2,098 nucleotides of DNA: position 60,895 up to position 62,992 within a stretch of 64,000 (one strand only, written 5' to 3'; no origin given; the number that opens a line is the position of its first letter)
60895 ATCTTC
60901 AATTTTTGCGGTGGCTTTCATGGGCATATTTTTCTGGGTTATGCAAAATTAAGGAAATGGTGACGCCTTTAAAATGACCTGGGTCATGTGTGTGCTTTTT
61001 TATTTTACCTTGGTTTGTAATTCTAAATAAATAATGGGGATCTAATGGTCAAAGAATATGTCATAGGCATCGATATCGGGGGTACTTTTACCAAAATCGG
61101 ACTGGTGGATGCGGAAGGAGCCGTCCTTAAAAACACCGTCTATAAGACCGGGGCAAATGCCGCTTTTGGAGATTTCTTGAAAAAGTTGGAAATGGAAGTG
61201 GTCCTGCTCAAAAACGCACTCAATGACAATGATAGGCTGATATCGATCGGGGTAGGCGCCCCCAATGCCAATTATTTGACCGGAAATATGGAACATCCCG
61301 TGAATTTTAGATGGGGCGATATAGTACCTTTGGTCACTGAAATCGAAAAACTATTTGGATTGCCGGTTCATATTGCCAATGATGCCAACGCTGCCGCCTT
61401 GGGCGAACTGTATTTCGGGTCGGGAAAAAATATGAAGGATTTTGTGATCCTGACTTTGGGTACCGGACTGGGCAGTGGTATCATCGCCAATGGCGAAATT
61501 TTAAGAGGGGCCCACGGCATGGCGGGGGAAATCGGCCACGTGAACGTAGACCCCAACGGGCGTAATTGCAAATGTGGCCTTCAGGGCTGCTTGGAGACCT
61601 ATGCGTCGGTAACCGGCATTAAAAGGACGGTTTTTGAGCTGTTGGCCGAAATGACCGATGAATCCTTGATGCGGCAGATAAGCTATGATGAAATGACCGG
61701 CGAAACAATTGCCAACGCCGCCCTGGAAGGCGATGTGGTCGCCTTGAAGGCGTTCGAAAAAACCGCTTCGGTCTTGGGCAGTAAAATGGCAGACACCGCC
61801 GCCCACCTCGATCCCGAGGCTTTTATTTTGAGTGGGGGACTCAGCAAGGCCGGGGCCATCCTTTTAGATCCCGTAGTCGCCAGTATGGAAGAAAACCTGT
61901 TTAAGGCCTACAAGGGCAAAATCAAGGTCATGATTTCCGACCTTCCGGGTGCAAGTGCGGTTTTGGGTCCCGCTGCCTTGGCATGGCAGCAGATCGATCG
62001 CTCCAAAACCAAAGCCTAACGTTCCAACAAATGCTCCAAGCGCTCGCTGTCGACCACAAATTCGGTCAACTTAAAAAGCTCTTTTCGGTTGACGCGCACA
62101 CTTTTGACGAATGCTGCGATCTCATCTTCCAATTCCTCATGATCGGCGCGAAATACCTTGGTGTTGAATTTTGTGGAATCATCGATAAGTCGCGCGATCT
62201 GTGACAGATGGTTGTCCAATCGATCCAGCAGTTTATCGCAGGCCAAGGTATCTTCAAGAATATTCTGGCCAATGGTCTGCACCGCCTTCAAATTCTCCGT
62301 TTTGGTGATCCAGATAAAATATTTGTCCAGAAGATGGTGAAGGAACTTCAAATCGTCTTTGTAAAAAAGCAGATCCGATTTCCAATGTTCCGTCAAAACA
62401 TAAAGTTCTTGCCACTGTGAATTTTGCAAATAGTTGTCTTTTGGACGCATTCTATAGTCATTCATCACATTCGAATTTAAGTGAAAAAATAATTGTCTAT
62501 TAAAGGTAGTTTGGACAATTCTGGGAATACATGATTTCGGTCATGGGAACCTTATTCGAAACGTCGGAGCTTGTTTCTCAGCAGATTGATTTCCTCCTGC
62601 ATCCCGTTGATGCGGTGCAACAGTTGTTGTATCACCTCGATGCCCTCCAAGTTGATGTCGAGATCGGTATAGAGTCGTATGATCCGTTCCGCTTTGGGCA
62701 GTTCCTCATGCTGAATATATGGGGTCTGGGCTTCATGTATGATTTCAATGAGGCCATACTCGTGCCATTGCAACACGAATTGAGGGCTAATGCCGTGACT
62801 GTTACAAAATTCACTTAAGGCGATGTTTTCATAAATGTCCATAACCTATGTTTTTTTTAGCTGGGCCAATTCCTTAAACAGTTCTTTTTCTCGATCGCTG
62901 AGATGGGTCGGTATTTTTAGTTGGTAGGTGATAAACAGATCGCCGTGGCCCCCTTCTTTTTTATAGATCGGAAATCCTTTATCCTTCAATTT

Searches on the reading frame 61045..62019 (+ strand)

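Call 14: search_protein_families(library=pfam, proteins=[window:61045-62019:+], max_evalue=0.001)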
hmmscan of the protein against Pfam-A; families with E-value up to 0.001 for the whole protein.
window:61045-62019:+ (324 aa): 3 families
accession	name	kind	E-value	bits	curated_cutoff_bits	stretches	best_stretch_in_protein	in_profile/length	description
PF00480.26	ROK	-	2.4e-64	218.1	22.9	1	6-315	1-293/294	ROK family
PF02685.22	Glucokinase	-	2.9e-07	30.3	22.1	1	10-268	4-264/314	Glucokinase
PF01869.26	BcrAD_BadFG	-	4.2e-05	23.6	31.5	0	7-35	1-29/271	BadF/BadG/BcrA/BcrD ATPase family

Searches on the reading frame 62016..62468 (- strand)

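Call 14: search_protein_families(library=pfam, proteins=[window:62016-62468:-], max_evalue=0.001)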
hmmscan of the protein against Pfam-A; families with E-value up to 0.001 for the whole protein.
window:62016-62468:- (150 aa): 0 families

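Call 44: search_protein_families(library=pfam, proteins=[window:62016-62468:-], max_evalue=0.01)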
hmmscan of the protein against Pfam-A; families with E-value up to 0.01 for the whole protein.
window:62016-62468:- (150 aa): 1 family
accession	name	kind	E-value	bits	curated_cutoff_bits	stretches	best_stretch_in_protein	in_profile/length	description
PF16160.10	DUF4866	-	0.0093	15.8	25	0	62-133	8-77/247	Domain of unknown function (DUF4866)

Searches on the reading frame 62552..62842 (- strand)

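Call 14: search_protein_families(library=pfam, proteins=[window:62552-62842:-], max_evalue=0.001)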
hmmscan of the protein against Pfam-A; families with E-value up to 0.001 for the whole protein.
window:62552-62842:- (96 aa): 1 family
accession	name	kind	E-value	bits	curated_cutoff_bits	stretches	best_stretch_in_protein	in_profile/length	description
PF13591.12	MerR_2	-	4.2e-27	94.2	29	1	7-90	1-84/84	MerR HTH family regulatory protein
